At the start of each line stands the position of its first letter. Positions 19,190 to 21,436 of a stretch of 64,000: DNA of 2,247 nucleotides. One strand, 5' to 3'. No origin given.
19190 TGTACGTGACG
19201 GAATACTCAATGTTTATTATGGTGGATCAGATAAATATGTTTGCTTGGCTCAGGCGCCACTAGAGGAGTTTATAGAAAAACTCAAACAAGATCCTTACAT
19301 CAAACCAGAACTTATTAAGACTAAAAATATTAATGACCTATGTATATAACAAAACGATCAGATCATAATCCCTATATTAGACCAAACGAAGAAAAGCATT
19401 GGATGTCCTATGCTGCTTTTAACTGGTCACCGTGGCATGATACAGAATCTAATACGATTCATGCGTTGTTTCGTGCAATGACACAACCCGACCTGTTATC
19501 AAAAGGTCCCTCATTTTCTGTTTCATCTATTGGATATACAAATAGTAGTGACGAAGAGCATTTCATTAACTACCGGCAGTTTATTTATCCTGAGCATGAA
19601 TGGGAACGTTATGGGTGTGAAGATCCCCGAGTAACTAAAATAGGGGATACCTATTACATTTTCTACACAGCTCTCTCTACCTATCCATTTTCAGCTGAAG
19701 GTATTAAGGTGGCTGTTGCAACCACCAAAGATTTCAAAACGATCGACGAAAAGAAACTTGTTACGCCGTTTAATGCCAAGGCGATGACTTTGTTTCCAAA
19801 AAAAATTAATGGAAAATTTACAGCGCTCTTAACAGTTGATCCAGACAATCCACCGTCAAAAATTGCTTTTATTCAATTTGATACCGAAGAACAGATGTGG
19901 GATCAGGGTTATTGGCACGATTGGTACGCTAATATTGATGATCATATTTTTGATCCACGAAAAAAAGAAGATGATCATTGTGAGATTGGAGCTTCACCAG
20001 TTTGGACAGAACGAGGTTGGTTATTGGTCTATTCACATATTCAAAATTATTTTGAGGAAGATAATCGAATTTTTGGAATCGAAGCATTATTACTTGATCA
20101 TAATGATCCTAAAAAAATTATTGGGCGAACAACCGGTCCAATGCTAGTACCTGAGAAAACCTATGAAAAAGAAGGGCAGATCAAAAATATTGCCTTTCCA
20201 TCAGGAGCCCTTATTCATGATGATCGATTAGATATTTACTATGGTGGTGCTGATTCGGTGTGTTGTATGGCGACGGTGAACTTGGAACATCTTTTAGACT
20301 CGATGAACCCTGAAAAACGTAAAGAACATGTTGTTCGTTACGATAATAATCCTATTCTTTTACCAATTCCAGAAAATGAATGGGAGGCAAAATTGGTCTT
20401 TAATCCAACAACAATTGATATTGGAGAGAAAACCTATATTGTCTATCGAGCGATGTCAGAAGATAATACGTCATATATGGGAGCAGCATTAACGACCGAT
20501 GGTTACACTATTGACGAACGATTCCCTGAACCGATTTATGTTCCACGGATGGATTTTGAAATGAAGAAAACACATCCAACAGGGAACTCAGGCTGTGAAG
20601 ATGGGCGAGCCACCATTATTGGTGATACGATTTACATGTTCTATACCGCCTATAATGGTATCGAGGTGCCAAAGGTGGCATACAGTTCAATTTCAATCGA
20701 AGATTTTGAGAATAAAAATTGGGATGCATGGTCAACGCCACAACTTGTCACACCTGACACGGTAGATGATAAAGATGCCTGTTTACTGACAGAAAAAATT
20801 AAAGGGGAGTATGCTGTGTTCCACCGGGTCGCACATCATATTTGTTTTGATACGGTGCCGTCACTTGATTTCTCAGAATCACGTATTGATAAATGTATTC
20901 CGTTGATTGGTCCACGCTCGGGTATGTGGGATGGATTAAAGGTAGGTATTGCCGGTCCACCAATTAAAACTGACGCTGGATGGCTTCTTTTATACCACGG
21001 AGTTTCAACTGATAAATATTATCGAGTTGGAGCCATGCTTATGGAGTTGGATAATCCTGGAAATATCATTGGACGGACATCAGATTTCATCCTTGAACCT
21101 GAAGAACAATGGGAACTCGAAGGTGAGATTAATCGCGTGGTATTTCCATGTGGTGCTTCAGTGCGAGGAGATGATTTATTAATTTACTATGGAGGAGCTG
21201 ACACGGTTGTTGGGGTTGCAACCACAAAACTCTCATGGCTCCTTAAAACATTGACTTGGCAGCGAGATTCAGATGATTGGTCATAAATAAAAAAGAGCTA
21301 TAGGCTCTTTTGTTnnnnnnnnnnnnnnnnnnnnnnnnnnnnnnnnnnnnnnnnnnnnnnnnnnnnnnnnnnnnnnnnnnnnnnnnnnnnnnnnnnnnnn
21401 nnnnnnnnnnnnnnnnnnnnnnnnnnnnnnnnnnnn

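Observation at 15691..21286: Mannoside phosphorylase locus with two tandem double-domain GH130-like proteins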

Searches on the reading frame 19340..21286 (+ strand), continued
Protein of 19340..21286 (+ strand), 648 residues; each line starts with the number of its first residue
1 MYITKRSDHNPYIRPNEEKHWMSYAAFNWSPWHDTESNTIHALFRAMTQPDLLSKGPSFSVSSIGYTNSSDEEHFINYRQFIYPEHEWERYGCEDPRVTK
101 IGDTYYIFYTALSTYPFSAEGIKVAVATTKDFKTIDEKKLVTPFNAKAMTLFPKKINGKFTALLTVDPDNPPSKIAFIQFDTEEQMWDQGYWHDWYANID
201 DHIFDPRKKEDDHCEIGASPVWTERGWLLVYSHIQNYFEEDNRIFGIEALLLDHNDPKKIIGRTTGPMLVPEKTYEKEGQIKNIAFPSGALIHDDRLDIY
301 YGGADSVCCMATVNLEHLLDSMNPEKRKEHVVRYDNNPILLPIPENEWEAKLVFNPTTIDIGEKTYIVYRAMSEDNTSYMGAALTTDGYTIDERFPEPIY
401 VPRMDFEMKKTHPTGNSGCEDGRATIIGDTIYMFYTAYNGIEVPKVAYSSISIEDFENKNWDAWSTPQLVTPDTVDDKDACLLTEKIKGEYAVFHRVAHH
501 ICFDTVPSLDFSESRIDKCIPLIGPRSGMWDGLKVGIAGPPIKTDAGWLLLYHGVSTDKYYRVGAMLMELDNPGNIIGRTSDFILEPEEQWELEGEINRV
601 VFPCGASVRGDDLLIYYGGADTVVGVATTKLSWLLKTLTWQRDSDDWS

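Call 62: fold_search(model_id=the predicted structure, library=pdb)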
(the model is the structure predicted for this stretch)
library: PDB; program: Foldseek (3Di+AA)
matches with E <= 10: 1098; with E <= 0.001: 583
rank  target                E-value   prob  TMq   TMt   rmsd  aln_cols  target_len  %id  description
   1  7fir_C                5.9e-28  1.00  0.41  0.87   2.9       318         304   36  The crystal structure of beta-1,2-mannobiose phosphorylase in complex with 1,4-mannobiose (released 2022-01-05)
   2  7fip_A                1.3e-27  1.00  0.42  0.87   2.8       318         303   36  The native structure of beta-1,2-mannobiose phosphorylase from Thermoanaerobacter sp. (released 2022-01-05)
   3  9gph_A                2.7e-27  1.00  0.42  0.88   2.1       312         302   33  Teth514_1788 1,2-beta-oligomannan phosphorylase in complex with mannose (-1) and phosphate (released 2025-09-17)
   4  7fip_D                2.7e-27  1.00  0.42  0.88   2.8       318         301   36  The native structure of beta-1,2-mannobiose phosphorylase from Thermoanaerobacter sp. (released 2022-01-05)
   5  9fj8_B                2.9e-27  1.00  0.42  0.90   2.0       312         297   34  Teth514_1788 1,2-beta-oligomannan phosphorylase in complex with mannotetraose (released 2025-06-11)
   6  9fj8_A                3.0e-27  1.00  0.42  0.90   2.0       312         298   34  Teth514_1788 1,2-beta-oligomannan phosphorylase in complex with mannotetraose (released 2025-06-11)
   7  7fip_B                3.7e-27  1.00  0.42  0.88   2.8       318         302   36  The native structure of beta-1,2-mannobiose phosphorylase from Thermoanaerobacter sp. (released 2022-01-05)
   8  9gph_B                7.8e-27  1.00  0.42  0.90   2.1       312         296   33  Teth514_1788 1,2-beta-oligomannan phosphorylase in complex with mannose (-1) and phosphate (released 2025-09-17)
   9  1vkd_B                1.1e-21  1.00  0.40  0.77   4.7       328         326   24  Crystal structure of a predicted glycosidase (tm1225) from thermotoga maritima msb8 at 2.10 A resolution (released 2004-05-25)
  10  5b0q_A                2.4e-21  1.00  0.39  0.70   3.9       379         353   25  beta-1,2-Mannobiose phosphorylase from Listeria innocua - mannose complex (released 2015-12-02)
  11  9erg_A                3.8e-21  1.00  0.40  0.73   3.6       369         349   24  Uhgb_MS mannoside synthase from an unknown human gut bacterium in complex with Mannose-1-Phosphate (released 2025-10-08)
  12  1vkd_A                4.0e-21  1.00  0.40  0.77   4.6       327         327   24  Crystal structure of a predicted glycosidase (tm1225) from thermotoga maritima msb8 at 2.10 A resolution (released 2004-05-25)
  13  5b0p_B                5.4e-21  1.00  0.41  0.72   3.7       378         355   25  Beta-1,2-Mannobiose phosphorylase from Listeria innocua - glycerol complex (released 2015-12-02)
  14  5b0p_A                6.3e-21  1.00  0.40  0.72   3.8       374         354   25  Beta-1,2-Mannobiose phosphorylase from Listeria innocua - glycerol complex (released 2015-12-02)
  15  1vkd_E                7.7e-21  1.00  0.40  0.77   4.6       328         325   24  Crystal structure of a predicted glycosidase (tm1225) from thermotoga maritima msb8 at 2.10 A resolution (released 2004-05-25)
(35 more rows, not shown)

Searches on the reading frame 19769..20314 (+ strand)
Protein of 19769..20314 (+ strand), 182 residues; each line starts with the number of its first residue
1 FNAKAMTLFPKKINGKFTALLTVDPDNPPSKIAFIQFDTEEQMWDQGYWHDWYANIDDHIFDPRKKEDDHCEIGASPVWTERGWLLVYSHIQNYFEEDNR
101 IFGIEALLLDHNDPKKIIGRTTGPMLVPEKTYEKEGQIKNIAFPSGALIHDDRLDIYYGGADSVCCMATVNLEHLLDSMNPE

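Call 23: search_solved_structures(query=window:19769-20314:+, max_evalue=0.01, show_alignments=5)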
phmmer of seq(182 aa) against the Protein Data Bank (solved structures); distinct sequences matched with E-value up to 0.01: 18.
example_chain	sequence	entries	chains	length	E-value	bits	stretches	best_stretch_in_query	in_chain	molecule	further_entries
9fj8_A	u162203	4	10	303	6.9e-23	84.4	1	5-173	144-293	1,2-beta-oligomannan phosphorylase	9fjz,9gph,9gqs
9eqq_A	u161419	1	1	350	1.5e-19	73.5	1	71-180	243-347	Uhgb_MS mannoside synthase from an unknown human gut bacterium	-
9erg_A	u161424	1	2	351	1.5e-19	73.5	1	71-180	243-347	Uhgb_MS mannoside synthase from an unknown human gut bacterium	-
9erh_A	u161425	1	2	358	1.6e-19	73.4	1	71-180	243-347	Uhgb_MS mannoside synthase from an unknown human gut bacterium in complex with 1,2-beta-ma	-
1vkd_A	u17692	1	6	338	1.2e-16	64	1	7-177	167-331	conserved hypothetical protein TM1225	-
5ayd_A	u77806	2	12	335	1.8e-16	63.5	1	7-178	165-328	Beta-1,4-mannooligosaccharide phosphorylase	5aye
5b0p_A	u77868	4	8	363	2.3e-16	63.1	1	5-177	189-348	Lin0857 protein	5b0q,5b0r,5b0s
4udk_E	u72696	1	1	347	8.7e-16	61.2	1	7-169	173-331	UHGB_MP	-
4udg_A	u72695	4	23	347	8.7e-16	61.2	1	7-169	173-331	UHGB_MP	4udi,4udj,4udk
7fip_A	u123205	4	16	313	1.1e-14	57.7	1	60-173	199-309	Beta-1,2-mannobiose phosphorylase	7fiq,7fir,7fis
4onz_A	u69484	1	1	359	1.3e-11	47.6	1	51-169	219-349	putative glycoside hydrolase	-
5ay9_A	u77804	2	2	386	6.5e-10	42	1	73-177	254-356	4-O-beta-D-mannosyl-D-glucose phosphorylase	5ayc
3r67_A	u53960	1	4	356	1.4e-09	40.9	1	62-168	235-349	putative Glycosidase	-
5a7v_A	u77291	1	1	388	6.7e-09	38.7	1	59-171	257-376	PUTATIVE GLYCOSIDASE PH117-RELATED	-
5a7v_B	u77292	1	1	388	6.7e-09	38.7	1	59-171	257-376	PUTATIVE GLYCOSIDASE PH117-RELATED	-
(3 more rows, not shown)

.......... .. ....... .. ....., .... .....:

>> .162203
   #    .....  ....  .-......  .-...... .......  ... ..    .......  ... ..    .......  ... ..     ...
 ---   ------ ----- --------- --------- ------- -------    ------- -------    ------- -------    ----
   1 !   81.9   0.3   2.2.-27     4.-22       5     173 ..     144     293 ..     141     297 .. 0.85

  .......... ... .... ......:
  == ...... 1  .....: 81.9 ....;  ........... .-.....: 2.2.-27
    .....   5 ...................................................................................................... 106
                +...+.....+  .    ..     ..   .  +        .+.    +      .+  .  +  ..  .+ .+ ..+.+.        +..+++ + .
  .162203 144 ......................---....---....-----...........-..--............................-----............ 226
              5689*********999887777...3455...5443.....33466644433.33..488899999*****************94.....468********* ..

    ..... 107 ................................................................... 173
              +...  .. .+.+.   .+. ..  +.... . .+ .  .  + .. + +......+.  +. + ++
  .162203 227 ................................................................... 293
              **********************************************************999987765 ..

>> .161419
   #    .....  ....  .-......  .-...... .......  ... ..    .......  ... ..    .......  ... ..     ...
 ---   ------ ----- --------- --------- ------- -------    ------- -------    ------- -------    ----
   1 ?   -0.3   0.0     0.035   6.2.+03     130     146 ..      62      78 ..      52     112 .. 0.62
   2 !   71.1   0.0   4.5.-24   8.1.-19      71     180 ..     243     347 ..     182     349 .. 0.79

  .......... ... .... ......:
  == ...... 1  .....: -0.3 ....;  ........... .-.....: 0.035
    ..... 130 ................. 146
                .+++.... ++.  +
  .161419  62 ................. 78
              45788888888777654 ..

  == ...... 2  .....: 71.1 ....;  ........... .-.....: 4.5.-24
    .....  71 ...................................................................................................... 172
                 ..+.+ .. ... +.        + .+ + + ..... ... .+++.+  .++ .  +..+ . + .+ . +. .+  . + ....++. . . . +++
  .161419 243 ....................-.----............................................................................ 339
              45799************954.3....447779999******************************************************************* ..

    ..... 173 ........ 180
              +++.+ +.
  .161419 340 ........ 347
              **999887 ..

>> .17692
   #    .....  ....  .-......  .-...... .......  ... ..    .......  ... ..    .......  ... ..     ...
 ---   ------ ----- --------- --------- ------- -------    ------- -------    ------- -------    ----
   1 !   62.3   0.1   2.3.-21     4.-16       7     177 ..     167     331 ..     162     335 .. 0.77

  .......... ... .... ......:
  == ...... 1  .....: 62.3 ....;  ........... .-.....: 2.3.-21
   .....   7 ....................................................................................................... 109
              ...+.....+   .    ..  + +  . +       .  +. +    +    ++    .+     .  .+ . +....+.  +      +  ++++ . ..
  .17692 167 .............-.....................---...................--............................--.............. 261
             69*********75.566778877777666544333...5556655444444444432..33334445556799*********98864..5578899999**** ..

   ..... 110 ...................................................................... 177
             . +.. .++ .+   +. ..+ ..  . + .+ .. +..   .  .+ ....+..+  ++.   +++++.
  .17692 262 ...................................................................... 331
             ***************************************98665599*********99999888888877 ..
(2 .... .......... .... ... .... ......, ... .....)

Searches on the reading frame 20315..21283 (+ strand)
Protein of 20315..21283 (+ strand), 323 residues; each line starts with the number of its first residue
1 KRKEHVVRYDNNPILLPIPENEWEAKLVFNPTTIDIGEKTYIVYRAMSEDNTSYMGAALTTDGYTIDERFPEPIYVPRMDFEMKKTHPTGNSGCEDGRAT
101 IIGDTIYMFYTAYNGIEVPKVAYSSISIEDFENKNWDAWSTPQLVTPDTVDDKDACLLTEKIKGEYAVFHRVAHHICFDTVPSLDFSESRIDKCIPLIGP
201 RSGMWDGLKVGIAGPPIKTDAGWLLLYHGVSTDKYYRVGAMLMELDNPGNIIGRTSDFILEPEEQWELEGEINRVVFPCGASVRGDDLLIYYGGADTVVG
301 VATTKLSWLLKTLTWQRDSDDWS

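Call 6: search_protein_families(library=pfam, proteins=[window:20315-21283:+], max_evalue=10)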
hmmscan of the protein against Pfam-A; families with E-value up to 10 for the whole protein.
window:20315-21283:+ (323 aa): 2 families
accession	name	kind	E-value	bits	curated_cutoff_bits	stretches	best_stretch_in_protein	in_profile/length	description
PF04041.19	Glyco_hydro_130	-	2.7e-48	165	26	1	25-312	32-317/320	beta-1,4-mannooligosaccharide phosphorylase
PF25128.1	HRDE1_NRDE3_N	-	0.25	11.7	32.3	1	104-140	107-140/158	HRDE1/NRDE-3, N-terminal domain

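Call 69: search_protein_families(library=ncbifam, proteins=[window:20315-21283:+], max_evalue=1)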
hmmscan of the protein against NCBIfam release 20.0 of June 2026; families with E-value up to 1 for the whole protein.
window:20315-21283:+ (323 aa): 3 families
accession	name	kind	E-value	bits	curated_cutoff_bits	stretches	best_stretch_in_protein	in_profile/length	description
NF052550.1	BManbPhaseBMBP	equivalog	2.7e-63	214.1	450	1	8-305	6-290/296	beta-1,2-mannobiose phosphorylase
NF050092.1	BtaManbiosPhlase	equivalog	2.5e-45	154.9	550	2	92-313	137-350/351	BtaManbiosPhlase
NF058598.1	BetMansidBT3780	equivalog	7.6e-23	81.2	550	1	22-304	56-362/366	beta-1,2-mannosidase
